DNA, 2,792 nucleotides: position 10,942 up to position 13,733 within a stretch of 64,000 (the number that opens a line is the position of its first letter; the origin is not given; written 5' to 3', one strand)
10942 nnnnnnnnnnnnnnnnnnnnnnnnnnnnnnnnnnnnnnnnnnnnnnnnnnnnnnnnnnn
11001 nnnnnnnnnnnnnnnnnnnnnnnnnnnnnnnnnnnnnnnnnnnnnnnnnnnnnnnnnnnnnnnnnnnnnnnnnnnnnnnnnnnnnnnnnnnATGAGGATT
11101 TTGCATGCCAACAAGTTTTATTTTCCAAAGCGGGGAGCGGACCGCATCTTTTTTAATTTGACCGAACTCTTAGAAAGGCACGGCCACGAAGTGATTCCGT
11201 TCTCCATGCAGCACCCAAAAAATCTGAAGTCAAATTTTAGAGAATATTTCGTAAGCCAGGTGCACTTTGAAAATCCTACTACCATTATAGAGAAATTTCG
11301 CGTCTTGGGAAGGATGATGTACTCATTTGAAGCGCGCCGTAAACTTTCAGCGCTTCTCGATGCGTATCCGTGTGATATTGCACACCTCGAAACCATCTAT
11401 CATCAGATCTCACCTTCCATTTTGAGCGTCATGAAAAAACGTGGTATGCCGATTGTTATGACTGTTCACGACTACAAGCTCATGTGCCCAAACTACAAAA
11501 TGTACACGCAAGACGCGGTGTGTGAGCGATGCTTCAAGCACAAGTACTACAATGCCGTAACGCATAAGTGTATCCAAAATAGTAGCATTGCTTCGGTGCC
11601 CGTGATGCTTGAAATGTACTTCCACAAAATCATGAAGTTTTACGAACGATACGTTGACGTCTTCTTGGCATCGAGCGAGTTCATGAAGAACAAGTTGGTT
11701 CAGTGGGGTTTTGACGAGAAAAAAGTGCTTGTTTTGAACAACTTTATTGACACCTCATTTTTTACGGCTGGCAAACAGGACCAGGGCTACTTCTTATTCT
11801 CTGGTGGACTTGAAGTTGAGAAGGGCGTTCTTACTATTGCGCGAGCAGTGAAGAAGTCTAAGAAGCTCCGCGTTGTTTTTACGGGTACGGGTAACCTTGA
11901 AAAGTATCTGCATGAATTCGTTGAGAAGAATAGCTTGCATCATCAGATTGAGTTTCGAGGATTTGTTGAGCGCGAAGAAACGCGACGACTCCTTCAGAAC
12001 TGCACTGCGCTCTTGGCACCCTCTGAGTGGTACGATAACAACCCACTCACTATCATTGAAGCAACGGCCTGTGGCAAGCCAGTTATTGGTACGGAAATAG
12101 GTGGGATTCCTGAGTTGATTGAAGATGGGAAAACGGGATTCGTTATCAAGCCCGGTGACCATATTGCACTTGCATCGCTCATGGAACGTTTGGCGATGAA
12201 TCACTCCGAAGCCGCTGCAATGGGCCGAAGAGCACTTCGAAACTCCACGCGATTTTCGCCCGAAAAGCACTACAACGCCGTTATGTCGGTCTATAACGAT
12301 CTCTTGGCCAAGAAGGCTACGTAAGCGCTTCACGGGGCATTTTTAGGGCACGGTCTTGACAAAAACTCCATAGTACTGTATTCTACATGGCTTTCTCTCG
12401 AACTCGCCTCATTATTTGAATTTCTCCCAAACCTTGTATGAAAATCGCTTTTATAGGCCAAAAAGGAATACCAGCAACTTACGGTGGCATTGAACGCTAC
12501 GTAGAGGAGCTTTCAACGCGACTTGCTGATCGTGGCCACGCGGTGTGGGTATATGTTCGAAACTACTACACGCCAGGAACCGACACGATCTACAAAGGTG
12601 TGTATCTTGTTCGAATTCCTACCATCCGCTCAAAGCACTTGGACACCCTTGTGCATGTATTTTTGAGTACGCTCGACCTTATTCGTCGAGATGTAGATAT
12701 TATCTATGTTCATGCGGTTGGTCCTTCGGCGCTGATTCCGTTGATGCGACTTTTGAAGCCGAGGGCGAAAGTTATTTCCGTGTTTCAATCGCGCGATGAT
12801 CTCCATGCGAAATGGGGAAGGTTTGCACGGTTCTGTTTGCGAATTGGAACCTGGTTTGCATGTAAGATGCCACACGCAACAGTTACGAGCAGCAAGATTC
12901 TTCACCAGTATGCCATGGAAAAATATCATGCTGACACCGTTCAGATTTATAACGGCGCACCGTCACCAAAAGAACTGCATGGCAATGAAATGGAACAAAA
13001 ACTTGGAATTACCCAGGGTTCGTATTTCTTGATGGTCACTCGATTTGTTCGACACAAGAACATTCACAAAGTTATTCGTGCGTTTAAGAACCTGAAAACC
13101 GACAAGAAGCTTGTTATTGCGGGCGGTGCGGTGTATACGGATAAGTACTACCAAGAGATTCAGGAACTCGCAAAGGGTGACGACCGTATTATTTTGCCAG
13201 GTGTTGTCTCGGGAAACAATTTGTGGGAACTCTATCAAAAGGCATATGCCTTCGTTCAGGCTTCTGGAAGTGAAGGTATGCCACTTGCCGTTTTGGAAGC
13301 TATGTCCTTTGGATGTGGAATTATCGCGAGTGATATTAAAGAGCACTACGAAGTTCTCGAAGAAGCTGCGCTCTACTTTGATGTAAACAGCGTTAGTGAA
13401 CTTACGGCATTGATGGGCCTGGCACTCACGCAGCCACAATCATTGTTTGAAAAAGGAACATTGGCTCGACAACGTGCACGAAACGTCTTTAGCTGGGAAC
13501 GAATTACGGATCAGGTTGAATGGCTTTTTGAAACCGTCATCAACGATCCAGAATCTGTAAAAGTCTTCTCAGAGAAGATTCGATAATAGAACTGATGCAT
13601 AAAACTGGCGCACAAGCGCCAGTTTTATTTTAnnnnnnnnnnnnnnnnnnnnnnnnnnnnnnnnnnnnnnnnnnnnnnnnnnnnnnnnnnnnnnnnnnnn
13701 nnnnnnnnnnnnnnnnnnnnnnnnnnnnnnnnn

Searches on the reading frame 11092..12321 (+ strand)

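Call 8: search_protein_families(library=pfam, proteins=[window:11092-12321:+], max_evalue=0.001)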
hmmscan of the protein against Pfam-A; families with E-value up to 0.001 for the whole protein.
window:11092-12321:+ (410 aa): 5 families
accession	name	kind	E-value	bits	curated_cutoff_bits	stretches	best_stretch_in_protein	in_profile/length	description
PF00534.26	Glycos_transf_1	-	1.1e-31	110.2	26.4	1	227-381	10-169/172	Glycosyl transferases group 1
PF13692.12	Glyco_trans_1_4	-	2.1e-27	96.6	27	1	233-368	3-140/142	Glycosyl transferases group 1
PF13439.12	Glyco_transf_4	-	7.8e-17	62.3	28.5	1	15-222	3-169/170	Glycosyltransferase Family 4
PF13524.12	Glyco_trans_1_2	-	9.4e-09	35.8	25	1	251-383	7-127/144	Glycosyl transferase-like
PF13579.12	Glyco_trans_4_4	-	1.9e-06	28.7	29.7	1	15-217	2-157/158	Glycosyl transferase 4-like domain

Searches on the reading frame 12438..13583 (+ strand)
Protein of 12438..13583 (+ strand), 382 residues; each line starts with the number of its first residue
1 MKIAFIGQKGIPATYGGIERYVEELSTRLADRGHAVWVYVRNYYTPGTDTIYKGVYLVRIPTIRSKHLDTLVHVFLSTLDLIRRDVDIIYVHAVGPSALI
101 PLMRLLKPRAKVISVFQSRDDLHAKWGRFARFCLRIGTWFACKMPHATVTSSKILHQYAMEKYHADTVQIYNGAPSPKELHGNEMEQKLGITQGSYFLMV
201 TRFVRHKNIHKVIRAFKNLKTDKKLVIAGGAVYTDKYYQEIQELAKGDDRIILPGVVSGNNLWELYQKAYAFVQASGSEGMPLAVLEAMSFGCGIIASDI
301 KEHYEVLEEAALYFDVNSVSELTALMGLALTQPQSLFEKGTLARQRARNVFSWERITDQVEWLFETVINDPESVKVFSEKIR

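Call 8: search_protein_families(library=pfam, proteins=[window:12438-13583:+], max_evalue=0.001)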
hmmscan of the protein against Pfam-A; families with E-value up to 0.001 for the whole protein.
window:12438-13583:+ (382 aa): 5 families
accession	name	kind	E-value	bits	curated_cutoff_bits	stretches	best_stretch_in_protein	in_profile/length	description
PF00534.26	Glycos_transf_1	-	1e-25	90.7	26.4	1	185-333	5-159/172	Glycosyl transferases group 1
PF13692.12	Glyco_trans_1_4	-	6.7e-19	69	27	1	196-324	3-134/142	Glycosyl transferases group 1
PF13439.12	Glyco_transf_4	-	3.6e-15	56.8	28.5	1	15-173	1-165/170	Glycosyltransferase Family 4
PF13579.12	Glyco_trans_4_4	-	1.7e-08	35.4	29.7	1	16-158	1-142/158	Glycosyl transferase 4-like domain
PF09314.17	DUF1972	-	0.00066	19.8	25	0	4-30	5-31/186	Domain of unknown function (DUF1972)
